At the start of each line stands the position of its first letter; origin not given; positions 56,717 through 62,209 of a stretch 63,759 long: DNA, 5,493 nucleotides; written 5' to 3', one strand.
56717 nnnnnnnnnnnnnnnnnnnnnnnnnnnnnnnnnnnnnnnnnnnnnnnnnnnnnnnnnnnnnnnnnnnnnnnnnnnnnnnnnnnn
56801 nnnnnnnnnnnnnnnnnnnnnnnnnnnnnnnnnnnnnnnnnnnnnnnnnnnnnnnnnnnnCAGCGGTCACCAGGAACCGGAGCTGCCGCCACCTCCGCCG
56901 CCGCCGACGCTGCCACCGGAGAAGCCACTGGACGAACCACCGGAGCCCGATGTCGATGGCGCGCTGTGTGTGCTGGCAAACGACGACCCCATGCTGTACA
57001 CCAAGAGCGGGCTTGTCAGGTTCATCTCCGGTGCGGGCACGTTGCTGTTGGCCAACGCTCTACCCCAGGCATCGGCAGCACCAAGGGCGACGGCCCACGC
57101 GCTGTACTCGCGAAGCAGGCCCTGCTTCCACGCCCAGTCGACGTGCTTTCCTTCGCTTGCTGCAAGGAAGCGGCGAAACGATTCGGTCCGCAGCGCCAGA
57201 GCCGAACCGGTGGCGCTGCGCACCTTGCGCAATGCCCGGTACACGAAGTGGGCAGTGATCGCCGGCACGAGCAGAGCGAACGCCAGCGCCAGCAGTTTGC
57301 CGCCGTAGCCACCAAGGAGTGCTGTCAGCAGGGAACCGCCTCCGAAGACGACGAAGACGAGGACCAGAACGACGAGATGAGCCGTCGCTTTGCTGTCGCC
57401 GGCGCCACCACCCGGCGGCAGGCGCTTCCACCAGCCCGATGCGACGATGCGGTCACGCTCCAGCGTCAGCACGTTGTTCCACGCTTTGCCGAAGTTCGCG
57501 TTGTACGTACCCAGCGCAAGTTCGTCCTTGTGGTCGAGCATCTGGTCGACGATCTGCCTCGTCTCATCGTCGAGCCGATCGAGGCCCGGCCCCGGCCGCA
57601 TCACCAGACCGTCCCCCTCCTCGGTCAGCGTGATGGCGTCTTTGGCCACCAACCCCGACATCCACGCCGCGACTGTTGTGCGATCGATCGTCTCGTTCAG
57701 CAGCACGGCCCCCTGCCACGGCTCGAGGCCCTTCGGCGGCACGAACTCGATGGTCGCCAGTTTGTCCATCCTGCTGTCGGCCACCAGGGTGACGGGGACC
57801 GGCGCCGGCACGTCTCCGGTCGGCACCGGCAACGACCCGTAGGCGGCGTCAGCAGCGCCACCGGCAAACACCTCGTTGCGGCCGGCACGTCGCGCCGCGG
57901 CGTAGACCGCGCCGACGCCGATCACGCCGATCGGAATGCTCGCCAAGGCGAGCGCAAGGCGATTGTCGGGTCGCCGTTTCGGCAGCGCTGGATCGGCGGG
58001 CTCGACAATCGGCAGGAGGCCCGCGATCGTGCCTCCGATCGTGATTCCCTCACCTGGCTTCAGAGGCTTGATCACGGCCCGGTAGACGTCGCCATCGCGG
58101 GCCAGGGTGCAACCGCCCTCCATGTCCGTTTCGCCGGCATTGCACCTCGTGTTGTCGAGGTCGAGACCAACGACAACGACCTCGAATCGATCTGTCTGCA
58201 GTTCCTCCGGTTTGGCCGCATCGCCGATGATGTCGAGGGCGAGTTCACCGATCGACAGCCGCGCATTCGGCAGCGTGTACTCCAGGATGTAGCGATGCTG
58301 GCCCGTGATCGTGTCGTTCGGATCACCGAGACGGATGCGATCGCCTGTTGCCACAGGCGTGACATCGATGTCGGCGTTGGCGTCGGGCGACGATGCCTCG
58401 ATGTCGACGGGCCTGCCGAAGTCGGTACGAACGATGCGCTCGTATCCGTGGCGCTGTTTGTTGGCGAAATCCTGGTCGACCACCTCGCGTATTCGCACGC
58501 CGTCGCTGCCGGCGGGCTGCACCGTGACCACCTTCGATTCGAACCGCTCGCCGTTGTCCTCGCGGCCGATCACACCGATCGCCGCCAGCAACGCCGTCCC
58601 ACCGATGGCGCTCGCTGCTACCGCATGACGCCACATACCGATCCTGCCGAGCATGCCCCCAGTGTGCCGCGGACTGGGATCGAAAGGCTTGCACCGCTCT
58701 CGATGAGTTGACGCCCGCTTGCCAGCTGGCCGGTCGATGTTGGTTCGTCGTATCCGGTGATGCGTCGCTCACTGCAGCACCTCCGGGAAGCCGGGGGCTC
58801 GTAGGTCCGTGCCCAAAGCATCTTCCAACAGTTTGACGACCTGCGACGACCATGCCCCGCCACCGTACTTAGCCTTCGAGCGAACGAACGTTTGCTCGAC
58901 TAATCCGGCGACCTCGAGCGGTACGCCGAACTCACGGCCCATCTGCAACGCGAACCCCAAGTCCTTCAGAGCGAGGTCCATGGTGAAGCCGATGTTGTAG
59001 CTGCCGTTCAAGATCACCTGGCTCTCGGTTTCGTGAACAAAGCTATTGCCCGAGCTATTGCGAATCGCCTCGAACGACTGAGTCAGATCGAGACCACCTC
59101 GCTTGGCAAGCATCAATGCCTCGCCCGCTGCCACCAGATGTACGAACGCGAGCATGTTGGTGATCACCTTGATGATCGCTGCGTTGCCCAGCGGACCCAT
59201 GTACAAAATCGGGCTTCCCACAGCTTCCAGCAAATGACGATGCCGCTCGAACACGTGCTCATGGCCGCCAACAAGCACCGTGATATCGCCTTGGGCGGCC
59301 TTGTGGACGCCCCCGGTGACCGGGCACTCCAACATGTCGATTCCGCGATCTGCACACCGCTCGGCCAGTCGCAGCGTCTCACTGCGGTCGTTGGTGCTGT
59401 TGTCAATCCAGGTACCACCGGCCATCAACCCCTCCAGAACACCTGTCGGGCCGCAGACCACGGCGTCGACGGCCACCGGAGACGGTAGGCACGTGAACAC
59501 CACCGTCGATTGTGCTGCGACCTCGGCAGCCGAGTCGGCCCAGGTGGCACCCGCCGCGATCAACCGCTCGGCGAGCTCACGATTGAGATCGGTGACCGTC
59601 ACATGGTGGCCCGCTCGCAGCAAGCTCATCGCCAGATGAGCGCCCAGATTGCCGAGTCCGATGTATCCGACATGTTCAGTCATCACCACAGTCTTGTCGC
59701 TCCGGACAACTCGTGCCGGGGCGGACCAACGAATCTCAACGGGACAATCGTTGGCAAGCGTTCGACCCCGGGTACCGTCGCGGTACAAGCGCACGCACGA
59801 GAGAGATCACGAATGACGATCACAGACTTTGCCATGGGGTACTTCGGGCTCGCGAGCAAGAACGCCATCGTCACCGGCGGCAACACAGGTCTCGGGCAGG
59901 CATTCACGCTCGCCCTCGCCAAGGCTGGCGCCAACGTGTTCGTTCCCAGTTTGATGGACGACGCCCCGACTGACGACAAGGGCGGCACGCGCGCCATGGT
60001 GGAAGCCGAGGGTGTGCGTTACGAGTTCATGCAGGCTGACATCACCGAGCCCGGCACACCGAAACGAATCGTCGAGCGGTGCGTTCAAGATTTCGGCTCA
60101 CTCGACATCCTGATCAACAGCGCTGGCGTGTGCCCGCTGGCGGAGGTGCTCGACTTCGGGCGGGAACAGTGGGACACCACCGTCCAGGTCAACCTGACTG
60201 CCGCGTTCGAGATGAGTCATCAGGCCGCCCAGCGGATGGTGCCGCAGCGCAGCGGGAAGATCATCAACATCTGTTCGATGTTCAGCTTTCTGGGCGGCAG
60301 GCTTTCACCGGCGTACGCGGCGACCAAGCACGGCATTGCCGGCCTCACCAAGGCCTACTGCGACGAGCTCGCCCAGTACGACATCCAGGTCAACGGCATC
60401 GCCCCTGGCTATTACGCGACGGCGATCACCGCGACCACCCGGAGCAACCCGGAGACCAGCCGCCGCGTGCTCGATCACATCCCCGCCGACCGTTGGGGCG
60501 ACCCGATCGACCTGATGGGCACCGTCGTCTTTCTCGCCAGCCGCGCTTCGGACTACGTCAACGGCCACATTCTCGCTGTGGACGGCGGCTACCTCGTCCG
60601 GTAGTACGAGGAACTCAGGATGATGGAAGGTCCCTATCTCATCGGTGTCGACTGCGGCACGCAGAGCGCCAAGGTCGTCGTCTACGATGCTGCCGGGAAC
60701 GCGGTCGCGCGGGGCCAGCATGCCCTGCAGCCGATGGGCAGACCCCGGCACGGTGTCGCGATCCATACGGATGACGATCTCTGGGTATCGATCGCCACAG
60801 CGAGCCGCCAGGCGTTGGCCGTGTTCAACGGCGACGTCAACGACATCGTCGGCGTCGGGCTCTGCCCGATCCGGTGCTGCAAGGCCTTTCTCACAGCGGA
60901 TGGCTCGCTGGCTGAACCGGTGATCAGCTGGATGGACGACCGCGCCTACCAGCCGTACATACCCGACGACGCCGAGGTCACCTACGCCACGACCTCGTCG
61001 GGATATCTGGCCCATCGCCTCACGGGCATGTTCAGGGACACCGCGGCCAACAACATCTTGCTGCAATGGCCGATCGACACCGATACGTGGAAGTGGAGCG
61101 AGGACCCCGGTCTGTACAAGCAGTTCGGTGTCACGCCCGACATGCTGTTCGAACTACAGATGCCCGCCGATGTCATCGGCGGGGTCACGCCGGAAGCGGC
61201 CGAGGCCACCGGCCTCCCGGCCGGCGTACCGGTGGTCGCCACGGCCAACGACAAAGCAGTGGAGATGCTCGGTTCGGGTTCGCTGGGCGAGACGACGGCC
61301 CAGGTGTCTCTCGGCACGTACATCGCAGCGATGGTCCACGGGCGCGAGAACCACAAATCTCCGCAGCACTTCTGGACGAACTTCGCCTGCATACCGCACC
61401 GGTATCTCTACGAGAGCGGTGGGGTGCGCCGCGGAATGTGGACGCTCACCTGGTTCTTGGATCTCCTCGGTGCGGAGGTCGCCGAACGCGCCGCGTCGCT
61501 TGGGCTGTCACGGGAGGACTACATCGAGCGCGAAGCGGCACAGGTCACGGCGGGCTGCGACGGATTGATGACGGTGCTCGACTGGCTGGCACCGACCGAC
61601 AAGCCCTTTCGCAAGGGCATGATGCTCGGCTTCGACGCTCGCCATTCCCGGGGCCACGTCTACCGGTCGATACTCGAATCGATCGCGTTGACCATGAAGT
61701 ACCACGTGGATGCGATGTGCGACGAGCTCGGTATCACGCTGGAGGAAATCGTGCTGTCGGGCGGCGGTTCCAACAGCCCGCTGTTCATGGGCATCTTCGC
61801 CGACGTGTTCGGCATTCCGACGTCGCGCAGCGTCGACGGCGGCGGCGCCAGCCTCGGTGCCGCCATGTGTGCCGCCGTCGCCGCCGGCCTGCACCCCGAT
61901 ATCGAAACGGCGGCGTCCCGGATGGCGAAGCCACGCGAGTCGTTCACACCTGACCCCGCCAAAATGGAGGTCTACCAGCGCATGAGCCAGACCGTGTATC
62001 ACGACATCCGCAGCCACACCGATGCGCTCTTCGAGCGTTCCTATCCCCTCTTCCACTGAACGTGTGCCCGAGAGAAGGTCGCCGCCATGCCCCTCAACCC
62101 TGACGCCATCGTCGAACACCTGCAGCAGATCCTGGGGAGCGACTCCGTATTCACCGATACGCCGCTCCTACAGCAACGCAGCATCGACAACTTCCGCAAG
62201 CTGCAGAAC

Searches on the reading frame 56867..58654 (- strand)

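Call 9: search_protein_families(library=pfam, proteins=[window:56867-58654:-], max_evalue=0.001)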
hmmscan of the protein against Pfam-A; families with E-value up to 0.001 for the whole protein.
window:56867-58654:- (595 aa): 1 family
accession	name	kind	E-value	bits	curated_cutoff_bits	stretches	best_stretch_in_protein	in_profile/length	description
PF20990.2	DUF2207_C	-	3.6e-13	50.2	33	1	306-534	8-247/247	Predicted membrane protein (DUF2207) C-terminal domain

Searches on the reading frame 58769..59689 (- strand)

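Call 49: search_protein_families(library=pfam, proteins=[window:58769-59689:-], max_evalue=0.01)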
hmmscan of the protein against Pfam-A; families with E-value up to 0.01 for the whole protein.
window:58769-59689:- (306 aa): 5 families
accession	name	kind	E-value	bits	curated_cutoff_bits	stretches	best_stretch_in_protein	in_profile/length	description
PF03446.21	NAD_binding_2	-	9.6e-43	146.4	21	1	7-165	2-161/161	NAD binding domain of 6-phosphogluconate dehydrogenase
PF14833.11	NAD_binding_11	-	7.1e-29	101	30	1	168-288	1-122/122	NAD-binding of NADP-dependent 3-hydroxyisobutyrate dehydrogenase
PF03807.23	F420_oxidored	-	3.7e-07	31.1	21.6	1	7-75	2-74/94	NADP oxidoreductase coenzyme F420-dependent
PF02826.25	2-Hacid_dh_C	-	0.00018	21.4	25.1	1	4-70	36-101/178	D-isomer specific 2-hydroxyacid dehydrogenase, NAD binding domain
PF02737.24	3HCDH_N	-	0.00029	21.2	22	1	6-48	1-43/180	3-hydroxyacyl-CoA dehydrogenase, NAD binding domain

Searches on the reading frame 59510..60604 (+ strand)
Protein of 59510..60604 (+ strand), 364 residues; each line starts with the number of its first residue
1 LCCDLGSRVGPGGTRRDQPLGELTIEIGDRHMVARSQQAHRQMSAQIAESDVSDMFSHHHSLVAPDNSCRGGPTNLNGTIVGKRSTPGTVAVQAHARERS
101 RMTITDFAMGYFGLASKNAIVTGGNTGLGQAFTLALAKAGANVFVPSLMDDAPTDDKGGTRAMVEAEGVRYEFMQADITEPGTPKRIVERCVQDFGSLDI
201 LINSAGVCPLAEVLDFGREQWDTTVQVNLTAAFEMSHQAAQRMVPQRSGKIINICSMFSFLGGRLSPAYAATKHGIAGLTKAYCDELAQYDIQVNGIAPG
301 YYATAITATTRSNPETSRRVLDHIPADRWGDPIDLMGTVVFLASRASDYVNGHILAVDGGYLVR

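Call 9: search_protein_families(library=pfam, proteins=[window:59510-60604:+], max_evalue=0.001)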
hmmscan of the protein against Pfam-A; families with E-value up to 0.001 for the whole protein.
window:59510-60604:+ (364 aa): 3 families
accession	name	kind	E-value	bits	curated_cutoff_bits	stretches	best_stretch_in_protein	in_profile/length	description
PF13561.12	adh_short_C2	-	5.5e-50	170.6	27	1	126-361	6-235/236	Enoyl-(Acyl carrier protein) reductase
PF00106.31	adh_short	-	6.7e-49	166.5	26.6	1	117-313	1-193/195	short chain dehydrogenase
PF08659.16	KR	-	3.7e-12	47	22.6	1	120-277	4-157/180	KR domain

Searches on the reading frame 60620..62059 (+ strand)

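Call 9: search_protein_families(library=pfam, proteins=[window:60620-62059:+], max_evalue=0.001)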
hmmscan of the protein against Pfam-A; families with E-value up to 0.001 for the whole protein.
window:60620-62059:+ (479 aa): 3 families
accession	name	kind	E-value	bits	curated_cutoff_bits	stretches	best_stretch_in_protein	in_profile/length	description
PF02782.22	FGGY_C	-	4.8e-28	98.7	27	1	229-422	3-198/198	FGGY family of carbohydrate kinases, C-terminal domain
PF00370.27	FGGY_N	-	9.4e-22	78.2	28.8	2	6-111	1-105/245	FGGY family of carbohydrate kinases, N-terminal domain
PF01869.26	BcrAD_BadFG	-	0.00027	21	31.5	0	8-43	1-36/271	BadF/BadG/BcrA/BcrD ATPase family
